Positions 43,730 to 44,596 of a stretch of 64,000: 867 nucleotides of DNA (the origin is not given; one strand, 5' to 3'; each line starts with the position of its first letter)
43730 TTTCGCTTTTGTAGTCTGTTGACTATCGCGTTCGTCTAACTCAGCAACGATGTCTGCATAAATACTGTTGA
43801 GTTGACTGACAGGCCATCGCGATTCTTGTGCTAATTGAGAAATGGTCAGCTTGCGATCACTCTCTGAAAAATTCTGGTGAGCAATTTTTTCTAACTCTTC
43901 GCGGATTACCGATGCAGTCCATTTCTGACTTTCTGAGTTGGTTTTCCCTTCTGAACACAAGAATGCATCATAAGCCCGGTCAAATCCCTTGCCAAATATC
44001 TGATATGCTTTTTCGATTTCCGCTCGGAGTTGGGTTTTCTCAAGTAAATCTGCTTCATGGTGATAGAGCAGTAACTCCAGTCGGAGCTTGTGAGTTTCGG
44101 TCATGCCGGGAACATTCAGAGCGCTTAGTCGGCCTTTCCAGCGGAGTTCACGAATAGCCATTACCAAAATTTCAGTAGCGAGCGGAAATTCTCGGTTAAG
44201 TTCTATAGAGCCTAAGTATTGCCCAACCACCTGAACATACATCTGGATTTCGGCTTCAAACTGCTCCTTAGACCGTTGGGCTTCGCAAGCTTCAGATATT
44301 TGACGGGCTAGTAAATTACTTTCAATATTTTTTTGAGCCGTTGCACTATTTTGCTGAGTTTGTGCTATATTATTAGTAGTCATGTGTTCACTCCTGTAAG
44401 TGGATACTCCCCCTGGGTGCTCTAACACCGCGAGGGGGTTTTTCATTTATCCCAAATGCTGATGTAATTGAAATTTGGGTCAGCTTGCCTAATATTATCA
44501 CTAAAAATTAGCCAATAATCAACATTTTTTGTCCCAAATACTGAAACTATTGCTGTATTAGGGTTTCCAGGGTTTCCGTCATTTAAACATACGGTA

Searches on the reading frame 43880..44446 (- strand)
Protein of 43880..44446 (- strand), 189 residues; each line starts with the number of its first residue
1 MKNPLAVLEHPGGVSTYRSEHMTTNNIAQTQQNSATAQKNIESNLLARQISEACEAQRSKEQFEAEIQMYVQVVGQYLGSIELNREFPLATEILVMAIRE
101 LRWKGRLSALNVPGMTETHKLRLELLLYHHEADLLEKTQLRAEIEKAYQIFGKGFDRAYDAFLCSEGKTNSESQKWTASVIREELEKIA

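Call 103: predict_structure(alignment_id=A3)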
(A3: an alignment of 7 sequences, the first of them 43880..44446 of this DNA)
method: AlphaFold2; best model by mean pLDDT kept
length: 189 residues; sequences in the alignment: 7
mean_pLDDT: 78.8   pTM: 0.61
mean pLDDT of the five models: 78.8, 76.8, 76.7, 76.3, 76.1
residues with pLDDT >= 90: 101; 70-90: 30; 50-70: 25; < 50: 33
segments of 3 or more residues with pLDDT < 50: 1-3, 5-10, 15-19, 169-180
pLDDT, mean of each block of 10 residues (from residue 1): 43 46 52 68 87 89 94 96 91 96 94 93 97 96 97 95 73 42 50
secondary structure, 60 per line:
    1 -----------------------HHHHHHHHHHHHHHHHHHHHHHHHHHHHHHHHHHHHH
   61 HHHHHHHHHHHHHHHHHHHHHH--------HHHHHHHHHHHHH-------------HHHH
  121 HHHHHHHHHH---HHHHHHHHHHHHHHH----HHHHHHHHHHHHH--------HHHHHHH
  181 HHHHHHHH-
elements in order: H24-82 H91-103 H117-130 H134-148 H153-165 H174-188

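Call 105: fold_search(model_id=the predicted structure, library=pdb)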
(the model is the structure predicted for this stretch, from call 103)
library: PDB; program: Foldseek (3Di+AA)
matches with E <= 10: 89; with E <= 0.001: 0
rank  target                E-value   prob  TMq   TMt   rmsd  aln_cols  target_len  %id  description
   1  2hoi_A                1.6e+00  0.10  0.17  0.12  12.9       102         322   17  Crystal structure of the tetrameric pre-cleavage synaptic complex in the cre-loxp site-specific recombination (released 2007-06-26)
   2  3dad_B                1.9e+00  0.10  0.21  0.15  12.4       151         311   10  Crystal structure of the N-terminal regulatory domains of the formin FHOD1 (released 2008-09-16)
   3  5ica_D                2.2e+00  0.12  0.24  0.31  12.4       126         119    9  Structure of the CTD complex of UTP12, Utp13, Utp1 and Utp21 (released 2016-07-06)
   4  1pvr_A                2.2e+00  0.08  0.16  0.11  13.8       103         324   16  BASIS FOR A SWITCH IN SUBSTRATE SPECIFICITY: CRYSTAL STRUCTURE OF SELECTED VARIANT OF CRE SITE-SPECIFIC RECOMBINASE, L (released 2004-02-17)
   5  1pvp_B                2.3e+00  0.09  0.18  0.12  12.7       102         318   18  BASIS FOR A SWITCH IN SUBSTRATE SPECIFICITY: CRYSTAL STRUCTURE OF SELECTED VARIANT OF CRE SITE-SPECIFIC RECOMBINASE, A (released 2004-02-17)
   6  4gpk_D                2.9e+00  0.08  0.22  0.14  13.5       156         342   15  Crystal structure of NprR in complex with its cognate peptide NprX (released 2013-07-03)
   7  5crx_B                3.9e+00  0.06  0.16  0.12  13.3        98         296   16  ASYMMETRIC DNA-BENDING IN THE CRE-LOXP SITE-SPECIFIC RECOMBINATION SYNAPSE (released 1999-07-07)
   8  8e0o_B                3.9e+00  0.05  0.17  0.16  17.6       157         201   17  Heterotrimeric variant of tcTRP9, hetBGL03-15-18 (released 2023-04-12)
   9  4ich_A                3.9e+00  0.03  0.14  0.14  15.6       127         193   12  Crystal structure of a putative TetR family transcriptional regulator from Saccharomonospora viridis DSM 43017 (released 2013-01-02)
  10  3i79                  4.1e+00  0.04  0.16  0.08  14.5       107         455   14  Calcium-Dependent Protein Kinase 1 from Toxoplasma gondii (TgCDPK1) (released 2009-08-11)
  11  2gmy_B                4.1e+00  0.02  0.13  0.15  16.6       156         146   17  Crystal Structure of a Protein of Unknown Function ATU0492 from Agrobacterium tumefaciens, Putative Antioxidant Defenc (released 2006-05-09)
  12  3pmr_B                4.3e+00  0.08  0.22  0.21  12.4       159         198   16  Crystal Structure of E2 domain of Human Amyloid Precursor-Like Protein 1 (released 2011-06-01)
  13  7oy0                  4.6e+00  0.04  0.15  0.07   9.7        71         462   14  Structure of human Spermine Oxidase in complex with a highly selective allosteric inhibitor (released 2022-07-13)
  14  2gmy_C                4.6e+00  0.02  0.13  0.15  16.5       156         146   18  Crystal Structure of a Protein of Unknown Function ATU0492 from Agrobacterium tumefaciens, Putative Antioxidant Defenc (released 2006-05-09)
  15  7ocs_D                4.9e+00  0.10  0.18  0.06  11.1        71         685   13  Mannitol-1-phosphate bound to the phosphatase domain of the bifunctional mannitol-1-phosphate dehydrogenase/phosphatas (released 2022-04-27)
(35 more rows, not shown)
